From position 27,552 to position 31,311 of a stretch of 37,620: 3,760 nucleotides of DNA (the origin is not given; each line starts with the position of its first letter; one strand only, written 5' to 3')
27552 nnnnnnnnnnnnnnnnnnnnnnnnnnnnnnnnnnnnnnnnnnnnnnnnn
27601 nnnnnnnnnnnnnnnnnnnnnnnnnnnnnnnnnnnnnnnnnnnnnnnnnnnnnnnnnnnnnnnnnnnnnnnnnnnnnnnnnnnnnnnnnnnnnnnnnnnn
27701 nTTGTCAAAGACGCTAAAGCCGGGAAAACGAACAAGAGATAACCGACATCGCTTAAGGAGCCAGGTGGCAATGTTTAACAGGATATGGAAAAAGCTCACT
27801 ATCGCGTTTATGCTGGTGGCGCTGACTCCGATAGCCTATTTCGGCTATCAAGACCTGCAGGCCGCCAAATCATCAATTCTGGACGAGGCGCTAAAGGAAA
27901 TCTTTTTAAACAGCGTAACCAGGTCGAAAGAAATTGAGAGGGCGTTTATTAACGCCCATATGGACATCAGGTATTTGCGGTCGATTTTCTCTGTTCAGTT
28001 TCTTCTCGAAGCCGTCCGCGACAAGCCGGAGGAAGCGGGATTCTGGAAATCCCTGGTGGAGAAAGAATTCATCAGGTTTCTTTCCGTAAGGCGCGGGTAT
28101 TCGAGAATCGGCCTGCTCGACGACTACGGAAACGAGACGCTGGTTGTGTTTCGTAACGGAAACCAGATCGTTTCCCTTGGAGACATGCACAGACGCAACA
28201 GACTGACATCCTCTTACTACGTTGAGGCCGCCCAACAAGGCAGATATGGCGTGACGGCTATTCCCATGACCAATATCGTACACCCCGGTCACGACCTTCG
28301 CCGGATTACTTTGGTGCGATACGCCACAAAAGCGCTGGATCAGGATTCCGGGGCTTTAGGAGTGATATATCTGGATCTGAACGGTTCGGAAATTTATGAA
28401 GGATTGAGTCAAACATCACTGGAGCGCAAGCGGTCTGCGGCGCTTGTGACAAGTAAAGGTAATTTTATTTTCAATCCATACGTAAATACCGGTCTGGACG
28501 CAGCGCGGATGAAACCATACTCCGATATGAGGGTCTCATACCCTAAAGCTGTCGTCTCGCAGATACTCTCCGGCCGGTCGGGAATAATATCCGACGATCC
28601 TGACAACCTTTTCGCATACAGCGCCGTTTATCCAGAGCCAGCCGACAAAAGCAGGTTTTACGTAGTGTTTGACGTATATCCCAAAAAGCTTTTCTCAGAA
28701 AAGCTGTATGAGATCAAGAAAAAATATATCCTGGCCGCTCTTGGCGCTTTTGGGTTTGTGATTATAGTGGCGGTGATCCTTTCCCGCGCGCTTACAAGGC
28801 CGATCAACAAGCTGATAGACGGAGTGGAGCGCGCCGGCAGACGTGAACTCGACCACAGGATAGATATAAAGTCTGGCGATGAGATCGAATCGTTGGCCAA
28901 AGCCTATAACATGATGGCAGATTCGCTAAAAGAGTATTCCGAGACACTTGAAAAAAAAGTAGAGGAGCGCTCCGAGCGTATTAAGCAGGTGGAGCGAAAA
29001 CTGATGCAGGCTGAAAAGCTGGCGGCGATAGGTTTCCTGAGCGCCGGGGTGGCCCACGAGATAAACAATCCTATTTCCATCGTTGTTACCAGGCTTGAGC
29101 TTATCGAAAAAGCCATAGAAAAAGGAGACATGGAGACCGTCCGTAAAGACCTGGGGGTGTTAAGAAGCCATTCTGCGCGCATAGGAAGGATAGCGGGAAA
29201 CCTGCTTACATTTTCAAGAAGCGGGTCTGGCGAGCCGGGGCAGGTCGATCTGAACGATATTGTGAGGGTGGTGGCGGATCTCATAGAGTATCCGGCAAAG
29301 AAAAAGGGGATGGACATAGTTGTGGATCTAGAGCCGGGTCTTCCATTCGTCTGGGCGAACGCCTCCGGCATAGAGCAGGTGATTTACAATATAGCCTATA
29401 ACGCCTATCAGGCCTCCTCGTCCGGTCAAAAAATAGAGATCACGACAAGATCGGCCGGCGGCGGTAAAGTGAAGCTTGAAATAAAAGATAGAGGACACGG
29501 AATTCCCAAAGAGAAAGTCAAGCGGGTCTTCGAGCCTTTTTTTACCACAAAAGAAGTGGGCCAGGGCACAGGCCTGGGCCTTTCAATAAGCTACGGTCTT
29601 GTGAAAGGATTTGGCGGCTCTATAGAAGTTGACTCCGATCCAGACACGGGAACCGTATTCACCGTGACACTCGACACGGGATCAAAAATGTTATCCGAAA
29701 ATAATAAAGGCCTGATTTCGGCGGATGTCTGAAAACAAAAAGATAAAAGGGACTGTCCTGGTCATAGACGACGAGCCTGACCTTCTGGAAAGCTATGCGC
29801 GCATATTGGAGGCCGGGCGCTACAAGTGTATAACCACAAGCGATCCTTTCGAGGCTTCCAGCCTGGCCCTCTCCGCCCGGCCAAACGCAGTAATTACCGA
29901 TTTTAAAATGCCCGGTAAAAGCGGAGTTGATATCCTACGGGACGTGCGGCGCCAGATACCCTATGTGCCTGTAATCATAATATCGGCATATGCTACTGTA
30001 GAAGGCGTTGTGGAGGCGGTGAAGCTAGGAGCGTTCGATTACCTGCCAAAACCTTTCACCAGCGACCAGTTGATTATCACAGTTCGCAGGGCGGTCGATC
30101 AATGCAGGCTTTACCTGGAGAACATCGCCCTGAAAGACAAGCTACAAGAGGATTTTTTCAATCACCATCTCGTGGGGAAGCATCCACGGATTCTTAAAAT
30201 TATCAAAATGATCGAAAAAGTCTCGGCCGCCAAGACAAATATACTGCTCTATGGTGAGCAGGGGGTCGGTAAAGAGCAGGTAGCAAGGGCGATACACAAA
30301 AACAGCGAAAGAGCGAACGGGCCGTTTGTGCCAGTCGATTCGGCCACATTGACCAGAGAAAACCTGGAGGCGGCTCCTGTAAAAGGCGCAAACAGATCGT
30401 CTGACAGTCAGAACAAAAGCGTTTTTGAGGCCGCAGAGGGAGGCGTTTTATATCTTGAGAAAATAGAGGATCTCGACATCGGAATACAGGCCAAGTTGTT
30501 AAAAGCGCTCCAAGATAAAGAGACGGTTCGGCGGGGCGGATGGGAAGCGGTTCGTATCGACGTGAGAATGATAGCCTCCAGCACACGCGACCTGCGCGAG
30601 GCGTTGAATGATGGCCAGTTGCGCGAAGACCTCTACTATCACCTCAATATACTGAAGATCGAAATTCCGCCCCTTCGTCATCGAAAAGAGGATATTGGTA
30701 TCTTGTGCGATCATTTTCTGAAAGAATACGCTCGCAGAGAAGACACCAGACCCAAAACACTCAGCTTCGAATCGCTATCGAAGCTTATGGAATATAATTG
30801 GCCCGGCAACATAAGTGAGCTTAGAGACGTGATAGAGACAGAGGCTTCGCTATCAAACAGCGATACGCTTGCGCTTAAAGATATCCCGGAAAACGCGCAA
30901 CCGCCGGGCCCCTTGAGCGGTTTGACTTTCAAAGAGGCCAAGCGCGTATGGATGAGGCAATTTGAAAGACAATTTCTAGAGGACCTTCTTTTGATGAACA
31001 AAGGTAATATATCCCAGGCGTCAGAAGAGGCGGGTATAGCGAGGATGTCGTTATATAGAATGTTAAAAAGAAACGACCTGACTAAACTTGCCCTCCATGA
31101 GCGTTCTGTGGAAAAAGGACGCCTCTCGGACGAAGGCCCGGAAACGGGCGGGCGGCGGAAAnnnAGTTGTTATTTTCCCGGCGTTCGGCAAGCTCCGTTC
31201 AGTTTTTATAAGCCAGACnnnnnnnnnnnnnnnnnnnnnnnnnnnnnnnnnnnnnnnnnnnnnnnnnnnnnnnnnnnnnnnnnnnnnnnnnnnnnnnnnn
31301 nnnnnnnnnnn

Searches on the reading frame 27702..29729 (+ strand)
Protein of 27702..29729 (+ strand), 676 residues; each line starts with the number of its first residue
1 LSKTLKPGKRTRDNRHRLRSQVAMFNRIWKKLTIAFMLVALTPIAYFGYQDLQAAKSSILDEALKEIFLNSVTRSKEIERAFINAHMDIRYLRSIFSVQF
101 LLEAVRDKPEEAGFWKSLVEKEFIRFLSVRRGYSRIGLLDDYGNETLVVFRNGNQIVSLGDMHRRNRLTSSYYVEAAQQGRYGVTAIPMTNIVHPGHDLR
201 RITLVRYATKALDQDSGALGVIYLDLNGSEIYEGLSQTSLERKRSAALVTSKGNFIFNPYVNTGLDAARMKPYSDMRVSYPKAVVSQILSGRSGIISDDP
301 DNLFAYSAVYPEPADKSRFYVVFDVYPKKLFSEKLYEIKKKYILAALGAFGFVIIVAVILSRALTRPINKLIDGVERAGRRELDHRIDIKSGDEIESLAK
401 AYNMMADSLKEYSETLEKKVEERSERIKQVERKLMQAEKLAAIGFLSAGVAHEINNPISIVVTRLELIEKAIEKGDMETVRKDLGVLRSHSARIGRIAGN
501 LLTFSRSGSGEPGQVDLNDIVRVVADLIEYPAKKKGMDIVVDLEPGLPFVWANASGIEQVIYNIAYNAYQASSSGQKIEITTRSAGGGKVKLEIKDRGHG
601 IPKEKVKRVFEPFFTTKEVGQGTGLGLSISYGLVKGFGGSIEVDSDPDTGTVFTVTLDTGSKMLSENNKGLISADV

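Call 23: search_protein_families(library=pfam, proteins=[window:27702-29729:+], max_evalue=0.001)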
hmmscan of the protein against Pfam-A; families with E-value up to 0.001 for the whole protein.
window:27702-29729:+ (676 aa): 7 families
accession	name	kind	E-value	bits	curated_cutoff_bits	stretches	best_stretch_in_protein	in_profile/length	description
PF02518.31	HATPase_c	-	4.5e-25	88.7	26.4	1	554-659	3-109/111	Histidine kinase-, DNA gyrase B-, and HSP90-like ATPase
PF00672.30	HAMP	-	3.8e-13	50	25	1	360-411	2-53/53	HAMP domain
PF00512.31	HisKA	-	5.4e-09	36.4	26.9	1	446-510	5-66/66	His Kinase A (phospho-acceptor) domain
PF02743.24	dCache_1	-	9e-05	22.5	45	1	196-281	120-203/240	Cache domain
PF21623.3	HK_sensor_dom_bact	-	0.00019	21.1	27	1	100-262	37-195/253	Bacterial histidine kinase, sensor domain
PF13581.12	HATPase_c_2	-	0.00072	20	27.4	0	561-654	40-124/127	Histidine kinase-like ATPase domain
PF13589.12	HATPase_c_3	-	0.00087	19.8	25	0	558-616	4-60/137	Histidine kinase-, DNA gyrase B-, and HSP90-like ATPase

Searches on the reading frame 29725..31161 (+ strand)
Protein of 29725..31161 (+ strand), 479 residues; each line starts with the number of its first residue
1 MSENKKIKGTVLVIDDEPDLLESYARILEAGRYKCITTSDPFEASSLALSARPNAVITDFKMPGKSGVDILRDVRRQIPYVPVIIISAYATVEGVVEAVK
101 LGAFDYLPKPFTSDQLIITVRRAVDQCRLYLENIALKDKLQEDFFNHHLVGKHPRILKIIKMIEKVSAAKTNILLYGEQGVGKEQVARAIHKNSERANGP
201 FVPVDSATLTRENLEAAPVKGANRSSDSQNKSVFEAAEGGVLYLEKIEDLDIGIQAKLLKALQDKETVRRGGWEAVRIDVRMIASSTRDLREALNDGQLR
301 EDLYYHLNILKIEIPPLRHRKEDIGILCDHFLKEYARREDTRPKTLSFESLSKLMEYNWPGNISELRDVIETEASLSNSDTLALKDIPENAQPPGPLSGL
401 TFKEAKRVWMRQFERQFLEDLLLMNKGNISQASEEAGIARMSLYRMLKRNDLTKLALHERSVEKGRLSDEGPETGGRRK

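Call 23: search_protein_families(library=pfam, proteins=[window:29725-31161:+], max_evalue=0.001)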
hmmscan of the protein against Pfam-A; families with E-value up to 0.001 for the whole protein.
window:29725-31161:+ (479 aa): 7 families
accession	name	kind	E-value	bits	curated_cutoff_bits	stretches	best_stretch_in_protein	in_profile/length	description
PF00158.32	Sigma54_activat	-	8.9e-43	146.3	20.2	1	149-313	1-168/168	Sigma-54 interaction domain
PF00072.30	Response_reg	-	8.9e-24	84.2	30.2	1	11-120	1-110/111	Response regulator receiver domain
PF14532.12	Sigma54_activ_2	-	4.5e-23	82.4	25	1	150-317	1-138/138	Sigma-54 interaction domain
PF25601.1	AAA_lid_14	-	1.3e-19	70.2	27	1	318-392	1-75/87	AAA+ ATPase lid domain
PF07728.20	AAA_5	-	1.3e-05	25.6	22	1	172-285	1-120/139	AAA domain (dynein-related subfamily)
PF02954.25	HTH_8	-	1.4e-05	25.1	22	1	410-449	2-41/42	Bacterial regulatory protein, Fis family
PF07724.20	AAA_2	-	0.0005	20.6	27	1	170-272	3-109/166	AAA domain (Cdc48 subfamily)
